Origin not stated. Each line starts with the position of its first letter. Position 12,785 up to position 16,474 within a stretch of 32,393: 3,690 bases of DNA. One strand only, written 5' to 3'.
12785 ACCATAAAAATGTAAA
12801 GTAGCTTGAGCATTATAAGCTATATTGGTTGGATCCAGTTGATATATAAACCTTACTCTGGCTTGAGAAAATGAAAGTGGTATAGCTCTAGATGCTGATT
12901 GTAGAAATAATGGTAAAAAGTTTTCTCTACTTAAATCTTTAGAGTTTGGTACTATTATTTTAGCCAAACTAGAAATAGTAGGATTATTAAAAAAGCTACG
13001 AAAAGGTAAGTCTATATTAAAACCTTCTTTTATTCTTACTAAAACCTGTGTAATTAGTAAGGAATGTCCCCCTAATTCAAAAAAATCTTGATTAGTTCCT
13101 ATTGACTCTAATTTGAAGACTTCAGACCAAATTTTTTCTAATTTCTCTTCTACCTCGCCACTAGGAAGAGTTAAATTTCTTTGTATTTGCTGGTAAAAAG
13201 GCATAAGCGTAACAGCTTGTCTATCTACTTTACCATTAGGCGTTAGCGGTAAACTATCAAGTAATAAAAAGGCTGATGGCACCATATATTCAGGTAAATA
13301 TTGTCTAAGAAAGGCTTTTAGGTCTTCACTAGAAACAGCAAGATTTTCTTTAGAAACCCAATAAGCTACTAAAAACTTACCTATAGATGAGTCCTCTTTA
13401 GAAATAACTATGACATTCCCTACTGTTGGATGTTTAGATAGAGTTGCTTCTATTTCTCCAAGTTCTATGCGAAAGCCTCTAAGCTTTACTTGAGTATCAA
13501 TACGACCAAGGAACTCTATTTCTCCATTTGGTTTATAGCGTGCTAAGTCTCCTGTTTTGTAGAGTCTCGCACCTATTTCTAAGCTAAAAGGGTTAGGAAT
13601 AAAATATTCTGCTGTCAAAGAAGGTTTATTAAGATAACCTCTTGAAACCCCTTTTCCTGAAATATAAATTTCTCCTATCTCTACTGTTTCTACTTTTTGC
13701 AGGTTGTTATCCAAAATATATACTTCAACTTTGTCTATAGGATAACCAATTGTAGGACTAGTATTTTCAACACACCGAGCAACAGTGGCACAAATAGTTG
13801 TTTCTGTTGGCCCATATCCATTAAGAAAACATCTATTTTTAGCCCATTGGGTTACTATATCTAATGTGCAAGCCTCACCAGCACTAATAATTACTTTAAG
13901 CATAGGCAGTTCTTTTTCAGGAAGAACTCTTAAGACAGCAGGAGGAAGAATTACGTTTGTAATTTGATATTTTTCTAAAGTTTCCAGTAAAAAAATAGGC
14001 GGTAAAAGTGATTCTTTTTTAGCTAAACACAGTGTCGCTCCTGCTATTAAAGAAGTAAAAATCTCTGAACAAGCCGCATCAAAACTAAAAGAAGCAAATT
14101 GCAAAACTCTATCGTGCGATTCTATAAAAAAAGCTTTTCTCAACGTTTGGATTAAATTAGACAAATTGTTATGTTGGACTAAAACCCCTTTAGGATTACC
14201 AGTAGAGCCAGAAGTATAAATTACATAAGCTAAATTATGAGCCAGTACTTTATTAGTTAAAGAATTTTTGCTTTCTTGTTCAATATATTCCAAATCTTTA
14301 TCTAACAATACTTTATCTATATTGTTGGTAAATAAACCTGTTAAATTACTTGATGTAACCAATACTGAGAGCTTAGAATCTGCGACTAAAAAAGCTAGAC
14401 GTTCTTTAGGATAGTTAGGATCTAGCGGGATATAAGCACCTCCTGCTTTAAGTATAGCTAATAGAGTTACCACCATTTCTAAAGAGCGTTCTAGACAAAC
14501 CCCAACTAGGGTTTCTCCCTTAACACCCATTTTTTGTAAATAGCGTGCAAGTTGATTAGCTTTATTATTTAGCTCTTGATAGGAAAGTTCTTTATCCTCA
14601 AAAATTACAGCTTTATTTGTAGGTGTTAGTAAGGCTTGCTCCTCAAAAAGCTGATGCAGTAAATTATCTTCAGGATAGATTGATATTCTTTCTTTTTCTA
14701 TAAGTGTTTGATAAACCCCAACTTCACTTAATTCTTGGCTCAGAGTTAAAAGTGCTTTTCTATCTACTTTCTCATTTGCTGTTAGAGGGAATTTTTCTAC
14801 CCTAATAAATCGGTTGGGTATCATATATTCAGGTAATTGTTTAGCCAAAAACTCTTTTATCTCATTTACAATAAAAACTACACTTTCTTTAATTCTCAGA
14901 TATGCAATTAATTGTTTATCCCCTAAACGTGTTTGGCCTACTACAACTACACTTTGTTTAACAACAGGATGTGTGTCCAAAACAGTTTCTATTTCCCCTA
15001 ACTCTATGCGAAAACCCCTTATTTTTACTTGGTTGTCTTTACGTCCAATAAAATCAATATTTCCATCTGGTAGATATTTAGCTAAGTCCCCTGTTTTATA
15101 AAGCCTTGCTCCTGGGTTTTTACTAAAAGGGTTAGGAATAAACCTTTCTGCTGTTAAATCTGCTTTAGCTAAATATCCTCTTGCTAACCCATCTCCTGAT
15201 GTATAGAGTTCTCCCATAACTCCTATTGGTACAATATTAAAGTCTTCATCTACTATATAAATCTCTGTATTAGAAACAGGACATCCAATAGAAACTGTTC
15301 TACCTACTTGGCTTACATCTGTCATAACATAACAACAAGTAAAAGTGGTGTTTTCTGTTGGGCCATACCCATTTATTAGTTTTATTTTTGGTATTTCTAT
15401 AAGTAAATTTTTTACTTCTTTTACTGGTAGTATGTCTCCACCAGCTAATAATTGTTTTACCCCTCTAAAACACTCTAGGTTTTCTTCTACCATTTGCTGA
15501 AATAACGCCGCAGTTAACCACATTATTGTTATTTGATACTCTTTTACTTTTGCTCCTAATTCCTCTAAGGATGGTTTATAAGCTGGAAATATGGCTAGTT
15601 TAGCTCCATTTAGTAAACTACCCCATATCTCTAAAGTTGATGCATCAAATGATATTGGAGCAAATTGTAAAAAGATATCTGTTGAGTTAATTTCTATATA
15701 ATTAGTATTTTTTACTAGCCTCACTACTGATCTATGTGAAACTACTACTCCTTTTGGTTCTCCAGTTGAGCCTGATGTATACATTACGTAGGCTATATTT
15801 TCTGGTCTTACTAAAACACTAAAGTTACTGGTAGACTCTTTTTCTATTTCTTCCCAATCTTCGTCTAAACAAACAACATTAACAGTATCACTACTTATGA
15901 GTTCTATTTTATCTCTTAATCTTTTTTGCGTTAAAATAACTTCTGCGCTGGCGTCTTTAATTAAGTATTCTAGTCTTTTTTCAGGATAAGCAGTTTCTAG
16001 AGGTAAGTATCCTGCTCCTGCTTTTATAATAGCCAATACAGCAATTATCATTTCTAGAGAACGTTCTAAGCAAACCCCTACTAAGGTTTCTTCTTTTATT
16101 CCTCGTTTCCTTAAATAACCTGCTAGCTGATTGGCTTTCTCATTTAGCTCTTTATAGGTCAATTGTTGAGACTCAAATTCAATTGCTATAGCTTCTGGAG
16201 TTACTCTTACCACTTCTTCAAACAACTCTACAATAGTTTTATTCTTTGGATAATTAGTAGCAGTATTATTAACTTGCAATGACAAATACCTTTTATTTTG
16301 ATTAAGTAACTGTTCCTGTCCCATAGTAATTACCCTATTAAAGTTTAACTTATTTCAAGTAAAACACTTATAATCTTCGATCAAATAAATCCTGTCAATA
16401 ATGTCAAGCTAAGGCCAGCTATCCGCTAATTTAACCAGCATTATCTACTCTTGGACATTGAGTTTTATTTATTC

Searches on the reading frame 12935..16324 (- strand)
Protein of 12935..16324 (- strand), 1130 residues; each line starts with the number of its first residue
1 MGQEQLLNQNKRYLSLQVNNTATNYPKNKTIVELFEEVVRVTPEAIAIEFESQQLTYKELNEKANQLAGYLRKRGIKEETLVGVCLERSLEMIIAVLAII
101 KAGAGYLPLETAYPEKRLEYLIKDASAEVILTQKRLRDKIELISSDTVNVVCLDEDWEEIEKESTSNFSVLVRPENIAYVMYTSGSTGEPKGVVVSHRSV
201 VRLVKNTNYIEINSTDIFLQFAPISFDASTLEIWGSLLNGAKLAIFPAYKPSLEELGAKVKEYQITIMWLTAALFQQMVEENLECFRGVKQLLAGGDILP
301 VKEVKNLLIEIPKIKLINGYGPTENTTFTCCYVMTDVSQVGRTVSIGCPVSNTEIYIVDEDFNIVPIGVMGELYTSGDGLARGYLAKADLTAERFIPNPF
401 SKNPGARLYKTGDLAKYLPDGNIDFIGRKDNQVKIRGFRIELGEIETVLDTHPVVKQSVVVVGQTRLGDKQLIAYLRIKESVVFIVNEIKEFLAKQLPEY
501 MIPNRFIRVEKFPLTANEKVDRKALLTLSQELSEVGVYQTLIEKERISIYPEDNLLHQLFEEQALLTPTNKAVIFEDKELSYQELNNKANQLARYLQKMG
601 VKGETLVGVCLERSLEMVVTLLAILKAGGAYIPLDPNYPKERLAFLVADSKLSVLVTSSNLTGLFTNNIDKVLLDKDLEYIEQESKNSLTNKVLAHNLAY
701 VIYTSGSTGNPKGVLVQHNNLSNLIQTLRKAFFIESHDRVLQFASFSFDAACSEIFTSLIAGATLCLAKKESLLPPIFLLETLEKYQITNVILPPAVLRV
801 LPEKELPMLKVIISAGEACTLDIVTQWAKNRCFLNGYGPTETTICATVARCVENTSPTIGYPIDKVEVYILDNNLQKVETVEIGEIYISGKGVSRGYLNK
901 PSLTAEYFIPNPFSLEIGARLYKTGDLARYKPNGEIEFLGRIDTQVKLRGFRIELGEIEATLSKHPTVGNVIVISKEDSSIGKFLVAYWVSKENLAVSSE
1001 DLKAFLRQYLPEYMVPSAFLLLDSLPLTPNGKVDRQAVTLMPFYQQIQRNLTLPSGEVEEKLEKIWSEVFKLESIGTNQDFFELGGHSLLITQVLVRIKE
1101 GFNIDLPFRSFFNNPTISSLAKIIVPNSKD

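Call 14: find_homologous_proteins(query=window:12935-16324:-, max_evalue=1e-50)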
Query window:12935-16324:- (1130 aa): 7998 proteins with E <= 1e-50 among 8000 candidates; the best 120 are listed.
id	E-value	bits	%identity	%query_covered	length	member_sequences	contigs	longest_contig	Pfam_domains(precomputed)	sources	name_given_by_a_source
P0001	0.0e+0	1437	81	48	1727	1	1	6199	PF00668.26,PF00550.32,PF00501.35,PF13193.13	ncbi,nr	ncbi:MAG: lgrC [bacterium]|nr:MAG: lgrC [bacterium]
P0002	0.0e+0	1424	54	45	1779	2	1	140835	PF00668.26,PF00550.32,PF00501.35,PF13193.13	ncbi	ncbi:amino acid adenylation domain-containing protein [Scytonema sp. NUACC21]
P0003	0.0e+0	1394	73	47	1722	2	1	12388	PF00668.26,PF00550.32,PF00501.35,PF13193.13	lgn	-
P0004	0.0e+0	1381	43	52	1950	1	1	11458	PF00668.26,PF00550.32,PF00501.35,PF13193.13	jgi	jgi:amino acid adenylation domain-containing protein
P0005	0.0e+0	1350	51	45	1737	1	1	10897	PF00668.26,PF00550.32,PF00501.35,PF13193.13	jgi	jgi:amino acid adenylation domain-containing protein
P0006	0.0e+0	1305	53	46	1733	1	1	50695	PF00668.26,PF00550.32,PF00501.35,PF13193.13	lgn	-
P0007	0.0e+0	1301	50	48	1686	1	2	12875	PF00668.26,PF00550.32,PF00501.35,PF13193.13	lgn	-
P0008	0.0e+0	1300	45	49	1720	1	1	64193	PF00668.26,PF00550.32,PF00501.35,PF13193.13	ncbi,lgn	-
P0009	0.0e+0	1287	52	45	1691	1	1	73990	PF00668.26,PF00550.32,PF00501.35,PF13193.13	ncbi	-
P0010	0.0e+0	1281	51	46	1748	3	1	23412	PF00668.26,PF00550.32,PF00501.35,PF13193.13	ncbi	ncbi:amino acid adenylation domain-containing protein [Aerosakkonema sp. BLCC-F2]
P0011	0.0e+0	1274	49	46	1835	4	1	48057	PF00668.26,PF00550.32,PF00501.35,PF13193.13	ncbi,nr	ncbi:MAG: amino acid adenylation domain-containing protein [Acidobacteriia bacterium]|nr:amino acid 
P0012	0.0e+0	1272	53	46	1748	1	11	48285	PF00668.26,PF00550.32,PF00501.35,PF13193.13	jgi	jgi:amino acid adenylation domain-containing protein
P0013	0.0e+0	1264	48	47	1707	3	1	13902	PF00668.26,PF00550.32,PF00501.35,PF13193.13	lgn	-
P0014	0.0e+0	1248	50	46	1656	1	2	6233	PF00668.26,PF00550.32,PF00501.35,PF13193.13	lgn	-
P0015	0.0e+0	1246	47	52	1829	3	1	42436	PF07238.20,PF00668.26,PF00550.32,PF00501.35,PF13193.13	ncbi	-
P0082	0.0e+0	1111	47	52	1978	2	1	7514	PF00668.26,PF00550.32,PF00501.35,PF13193.13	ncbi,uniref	ncbi:non-ribosomal peptide synthetase, partial [Nostoc sp. NMS4]|uniref:non-ribosomal peptide synthe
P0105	0.0e+0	1092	41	65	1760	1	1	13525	PF00668.26,PF00550.32,PF00501.35,PF13193.13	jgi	jgi:amino acid adenylation domain-containing protein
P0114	0.0e+0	1084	42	51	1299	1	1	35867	PF00668.26,PF00550.32,PF00501.35,PF13193.13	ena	-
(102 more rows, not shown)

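Call 17: find_encoding_contigs(protein=P0003, flank=10000)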
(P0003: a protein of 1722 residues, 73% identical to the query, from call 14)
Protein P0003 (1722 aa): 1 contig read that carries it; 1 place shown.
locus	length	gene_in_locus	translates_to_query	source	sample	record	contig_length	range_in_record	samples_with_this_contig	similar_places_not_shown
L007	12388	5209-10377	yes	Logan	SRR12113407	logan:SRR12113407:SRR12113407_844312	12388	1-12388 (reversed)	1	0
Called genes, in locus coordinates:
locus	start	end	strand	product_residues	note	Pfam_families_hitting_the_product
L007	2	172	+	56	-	?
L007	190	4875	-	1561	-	PF00668:Condensation, PF00501:AMP-binding, PF13193:AMP-binding_C (weak), PF00550:PP-binding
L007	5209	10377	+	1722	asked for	PF00501:AMP-binding, PF13193:AMP-binding_C (weak), PF00550:PP-binding, PF00668:Condensation, PF00501:AMP-binding, PF13193:AMP-binding_C, PF00550:PP-binding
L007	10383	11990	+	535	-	PF03544:TonB_C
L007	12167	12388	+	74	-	?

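Call 18: find_encoding_contigs(protein=P0001, flank=10000)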
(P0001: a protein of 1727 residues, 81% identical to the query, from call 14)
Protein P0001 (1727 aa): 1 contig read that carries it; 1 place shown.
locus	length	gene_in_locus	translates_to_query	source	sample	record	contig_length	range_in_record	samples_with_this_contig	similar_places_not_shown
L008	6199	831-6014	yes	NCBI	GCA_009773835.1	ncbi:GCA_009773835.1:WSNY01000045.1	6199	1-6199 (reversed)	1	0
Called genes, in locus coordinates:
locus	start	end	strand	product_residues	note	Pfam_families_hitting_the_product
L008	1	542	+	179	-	?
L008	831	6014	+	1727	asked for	PF00501:AMP-binding, PF13193:AMP-binding_C (weak), PF00550:PP-binding, PF00668:Condensation, PF00501:AMP-binding, PF13193:AMP-binding_C, PF00550:PP-binding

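Call 56: search_protein_families(library=pfam, proteins=[L008:3-539:+], max_evalue=0.01)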
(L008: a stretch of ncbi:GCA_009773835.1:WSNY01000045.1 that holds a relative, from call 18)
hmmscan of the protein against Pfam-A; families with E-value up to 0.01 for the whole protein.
L008:3-539:+ (179 aa): 0 families

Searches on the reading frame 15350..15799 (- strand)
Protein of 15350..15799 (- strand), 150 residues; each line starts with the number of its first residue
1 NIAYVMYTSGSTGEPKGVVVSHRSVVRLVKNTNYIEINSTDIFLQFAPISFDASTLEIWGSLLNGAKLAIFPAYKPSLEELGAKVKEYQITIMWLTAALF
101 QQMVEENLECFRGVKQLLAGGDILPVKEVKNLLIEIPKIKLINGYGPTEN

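Call 32: find_homologous_proteins(query=window:15350-15799:-, max_evalue=1e-30)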
Query seq(150 aa) (150 aa): 230 proteins with E <= 1e-30 among 568 candidates; the best 120 are listed.
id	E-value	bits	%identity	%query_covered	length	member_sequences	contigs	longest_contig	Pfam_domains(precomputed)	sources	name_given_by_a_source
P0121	2.1e-56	208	64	100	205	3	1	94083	PF00501.35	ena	-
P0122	5.9e-55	203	64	100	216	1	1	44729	PF00501.35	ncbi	-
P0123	8.8e-54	199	57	100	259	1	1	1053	PF00501.35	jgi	-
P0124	9.5e-54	199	63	100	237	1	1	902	PF00501.35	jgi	-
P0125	2.2e-53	198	60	100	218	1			PF00501.35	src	-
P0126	6.7e-53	196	62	99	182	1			PF00501.35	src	-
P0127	1.7e-52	195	62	98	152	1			PF00501.35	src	-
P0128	5.3e-52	193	59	100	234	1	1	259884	PF00501.35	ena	-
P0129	7.8e-52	193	59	100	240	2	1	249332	PF00501.35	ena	-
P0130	8.6e-52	193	57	100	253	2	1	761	PF00501.35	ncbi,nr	ncbi:MAG: AMP-binding protein, partial [bacterium]|nr:AMP-binding protein [bacterium]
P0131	2.1e-51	192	62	97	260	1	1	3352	PF00501.35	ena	-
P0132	3.1e-51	191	56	100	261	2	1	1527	PF00501.35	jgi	jgi:aspartate racemase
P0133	3.1e-51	191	60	100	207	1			PF00501.35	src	-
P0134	3.2e-51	191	60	97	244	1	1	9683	PF00501.35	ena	-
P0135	3.9e-51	191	67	89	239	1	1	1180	PF00501.35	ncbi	-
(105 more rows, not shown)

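Call 39: search_protein_representatives(protein=window:15350-15799:-)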
Query: 150 residues. Proteins with E-value up to 0.001 (for the whole library): 94909; up to 1e-10: 42325; up to 1e-30: 11568. The best 150 are listed.
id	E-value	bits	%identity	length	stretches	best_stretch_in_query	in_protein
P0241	4.5e-201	675.1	50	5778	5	2-150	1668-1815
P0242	2.6e-196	659.7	46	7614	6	2-150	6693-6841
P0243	1.2e-188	634.8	47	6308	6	2-150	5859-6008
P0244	7.0e-184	619.4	46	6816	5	3-150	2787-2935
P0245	2.9e-177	597.9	44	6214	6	2-150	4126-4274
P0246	4.5e-172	581.1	48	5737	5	2-150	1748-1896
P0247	5.7e-172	580.8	37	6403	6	2-149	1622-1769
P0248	7.8e-171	577.1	40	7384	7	2-150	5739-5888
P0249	9.6e-171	576.8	52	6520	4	3-150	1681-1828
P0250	8.6e-167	564.0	46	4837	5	2-150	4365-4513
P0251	6.2e-164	554.7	40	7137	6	2-150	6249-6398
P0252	4.0e-161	545.6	40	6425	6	2-150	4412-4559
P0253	1.4e-160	543.8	43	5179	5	2-149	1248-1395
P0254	1.5e-158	537.3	39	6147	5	2-149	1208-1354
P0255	3.6e-158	536.0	40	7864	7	2-150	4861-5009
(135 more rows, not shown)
